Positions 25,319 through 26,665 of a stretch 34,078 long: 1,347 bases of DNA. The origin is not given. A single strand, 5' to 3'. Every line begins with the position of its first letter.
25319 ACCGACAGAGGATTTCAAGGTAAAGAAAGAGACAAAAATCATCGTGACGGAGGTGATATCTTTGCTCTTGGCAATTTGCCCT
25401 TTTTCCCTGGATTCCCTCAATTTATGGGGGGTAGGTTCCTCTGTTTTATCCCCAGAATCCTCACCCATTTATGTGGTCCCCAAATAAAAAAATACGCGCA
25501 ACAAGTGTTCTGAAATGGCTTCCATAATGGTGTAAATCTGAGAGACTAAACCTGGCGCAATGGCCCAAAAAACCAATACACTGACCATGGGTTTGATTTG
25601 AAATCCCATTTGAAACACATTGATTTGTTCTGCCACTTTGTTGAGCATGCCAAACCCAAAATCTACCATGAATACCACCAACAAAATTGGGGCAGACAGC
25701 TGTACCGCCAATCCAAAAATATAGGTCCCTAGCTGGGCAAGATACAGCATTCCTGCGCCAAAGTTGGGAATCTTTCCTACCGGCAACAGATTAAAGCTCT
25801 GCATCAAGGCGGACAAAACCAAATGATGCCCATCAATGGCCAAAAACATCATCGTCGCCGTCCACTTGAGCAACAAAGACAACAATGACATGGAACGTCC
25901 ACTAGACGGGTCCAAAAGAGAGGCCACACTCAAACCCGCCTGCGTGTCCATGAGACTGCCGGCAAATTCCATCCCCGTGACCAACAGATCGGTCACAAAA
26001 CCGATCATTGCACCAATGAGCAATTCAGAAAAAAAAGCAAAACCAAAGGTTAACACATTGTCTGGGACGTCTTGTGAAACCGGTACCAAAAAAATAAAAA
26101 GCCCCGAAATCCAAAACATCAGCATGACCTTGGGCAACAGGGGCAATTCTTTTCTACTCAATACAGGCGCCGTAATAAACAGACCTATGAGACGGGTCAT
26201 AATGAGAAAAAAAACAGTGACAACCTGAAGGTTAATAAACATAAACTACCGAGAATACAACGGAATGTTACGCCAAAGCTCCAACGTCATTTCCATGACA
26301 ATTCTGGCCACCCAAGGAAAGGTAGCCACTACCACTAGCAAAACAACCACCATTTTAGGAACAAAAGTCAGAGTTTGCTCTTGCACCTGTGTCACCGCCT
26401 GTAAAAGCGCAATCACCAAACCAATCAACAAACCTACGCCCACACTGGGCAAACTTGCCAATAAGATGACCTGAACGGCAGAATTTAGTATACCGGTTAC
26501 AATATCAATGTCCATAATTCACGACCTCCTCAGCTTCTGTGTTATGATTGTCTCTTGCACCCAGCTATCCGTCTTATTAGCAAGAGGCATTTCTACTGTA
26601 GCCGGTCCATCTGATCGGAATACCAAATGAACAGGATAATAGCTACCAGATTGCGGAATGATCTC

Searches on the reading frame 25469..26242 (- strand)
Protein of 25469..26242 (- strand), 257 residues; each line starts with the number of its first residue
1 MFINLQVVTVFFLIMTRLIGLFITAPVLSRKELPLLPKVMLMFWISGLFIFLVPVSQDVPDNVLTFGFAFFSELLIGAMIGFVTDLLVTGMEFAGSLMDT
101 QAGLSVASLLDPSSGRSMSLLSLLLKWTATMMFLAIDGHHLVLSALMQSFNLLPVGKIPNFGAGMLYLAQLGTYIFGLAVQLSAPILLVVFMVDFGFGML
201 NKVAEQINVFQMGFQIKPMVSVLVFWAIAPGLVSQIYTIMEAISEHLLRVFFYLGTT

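Call 3: search_protein_families(library=pfam, proteins=[window:25469-26242:-], max_evalue=0.1)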
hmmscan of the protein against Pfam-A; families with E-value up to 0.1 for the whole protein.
window:25469-26242:- (257 aa): 1 family
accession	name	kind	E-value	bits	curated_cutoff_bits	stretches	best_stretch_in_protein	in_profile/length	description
PF01311.25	Bac_export_1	-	5.7e-57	193.4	27.8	1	9-241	2-228/230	Bacterial export proteins, family 1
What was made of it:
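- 25469..26242 (-): fliR. PF01311, E 5.7e-57 (call 3)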

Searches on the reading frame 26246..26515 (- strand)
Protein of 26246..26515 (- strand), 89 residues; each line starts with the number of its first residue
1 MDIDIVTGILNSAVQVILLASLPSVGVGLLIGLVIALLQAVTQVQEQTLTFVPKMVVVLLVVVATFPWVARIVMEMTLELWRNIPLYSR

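Call 3: search_protein_families(library=pfam, proteins=[window:26246-26515:-], max_evalue=0.1)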
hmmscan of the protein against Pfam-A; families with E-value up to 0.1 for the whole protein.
window:26246-26515:- (89 aa): 2 families
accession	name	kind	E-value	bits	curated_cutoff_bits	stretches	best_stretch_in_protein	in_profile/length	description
PF01313.24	Bac_export_3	-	5.6e-22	77.9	25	1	6-77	2-73/74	Bacterial export proteins, family 3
PF05552.17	MS_channel_1st_1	-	0.08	13.3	22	1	39-76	1-37/50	Mechanosensitive ion channel, conserved TM helix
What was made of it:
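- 26246..26515 (-): fliQ. PF01313, E 5.6e-22 (call 3)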
